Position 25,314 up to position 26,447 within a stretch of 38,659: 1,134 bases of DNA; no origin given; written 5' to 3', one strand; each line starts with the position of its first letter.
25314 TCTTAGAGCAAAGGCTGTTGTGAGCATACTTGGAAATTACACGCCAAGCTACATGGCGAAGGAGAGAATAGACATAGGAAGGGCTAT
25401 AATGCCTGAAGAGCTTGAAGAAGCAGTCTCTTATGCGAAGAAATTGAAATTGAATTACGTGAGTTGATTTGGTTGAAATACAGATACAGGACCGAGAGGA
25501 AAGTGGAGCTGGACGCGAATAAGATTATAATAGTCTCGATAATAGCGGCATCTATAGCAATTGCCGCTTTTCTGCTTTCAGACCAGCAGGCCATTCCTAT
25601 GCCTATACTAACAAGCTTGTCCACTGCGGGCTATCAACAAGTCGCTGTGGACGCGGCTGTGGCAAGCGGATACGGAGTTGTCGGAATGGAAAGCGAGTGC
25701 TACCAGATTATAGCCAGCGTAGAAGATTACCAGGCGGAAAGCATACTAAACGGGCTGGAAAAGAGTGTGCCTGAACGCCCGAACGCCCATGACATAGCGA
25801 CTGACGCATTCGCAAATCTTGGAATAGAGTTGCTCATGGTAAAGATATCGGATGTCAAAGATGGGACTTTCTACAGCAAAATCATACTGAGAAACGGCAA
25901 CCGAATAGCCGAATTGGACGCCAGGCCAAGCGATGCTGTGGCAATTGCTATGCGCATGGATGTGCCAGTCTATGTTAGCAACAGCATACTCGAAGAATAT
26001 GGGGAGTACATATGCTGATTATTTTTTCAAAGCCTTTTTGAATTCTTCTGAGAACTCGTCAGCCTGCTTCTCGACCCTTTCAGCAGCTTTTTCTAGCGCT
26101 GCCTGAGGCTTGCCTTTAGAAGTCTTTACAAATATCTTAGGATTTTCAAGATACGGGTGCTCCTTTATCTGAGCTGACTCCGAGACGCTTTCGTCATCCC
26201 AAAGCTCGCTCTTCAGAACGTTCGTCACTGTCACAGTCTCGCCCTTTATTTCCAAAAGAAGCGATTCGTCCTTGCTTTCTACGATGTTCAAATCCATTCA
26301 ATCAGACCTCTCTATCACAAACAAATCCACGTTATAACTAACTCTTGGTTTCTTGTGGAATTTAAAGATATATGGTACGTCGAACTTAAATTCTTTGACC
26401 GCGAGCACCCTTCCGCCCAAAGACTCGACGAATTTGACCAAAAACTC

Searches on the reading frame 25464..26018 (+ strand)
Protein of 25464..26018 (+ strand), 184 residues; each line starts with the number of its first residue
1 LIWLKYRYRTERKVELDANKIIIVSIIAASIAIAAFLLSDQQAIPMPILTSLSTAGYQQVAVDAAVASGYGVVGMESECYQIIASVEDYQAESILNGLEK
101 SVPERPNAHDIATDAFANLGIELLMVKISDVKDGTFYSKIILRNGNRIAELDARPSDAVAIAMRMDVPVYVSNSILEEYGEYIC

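Call 89: search_protein_families(library=pfam, max_evalue=0.001, proteins=[window:25464-26018:+])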
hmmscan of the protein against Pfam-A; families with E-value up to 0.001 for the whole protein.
window:25464-26018:+ (184 aa): 1 family
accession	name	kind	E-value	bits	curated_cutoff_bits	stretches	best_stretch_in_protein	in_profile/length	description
PF02577.19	BFN_dom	-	3.3e-26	91.8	27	1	85-180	15-108/112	Bifunctional nuclease domain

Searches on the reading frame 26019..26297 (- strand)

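Call 88: search_protein_families(library=pfam, max_evalue=0.001, proteins=[window:26019-26297:-])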
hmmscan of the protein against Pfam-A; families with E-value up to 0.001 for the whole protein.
window:26019-26297:- (92 aa): 1 family
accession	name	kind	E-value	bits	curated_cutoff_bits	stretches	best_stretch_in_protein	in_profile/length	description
PF13656.11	RNA_pol_L_2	-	5.1e-13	49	27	1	14-84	3-74/75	RNA polymerase Rpb3/Rpb11 dimerisation domain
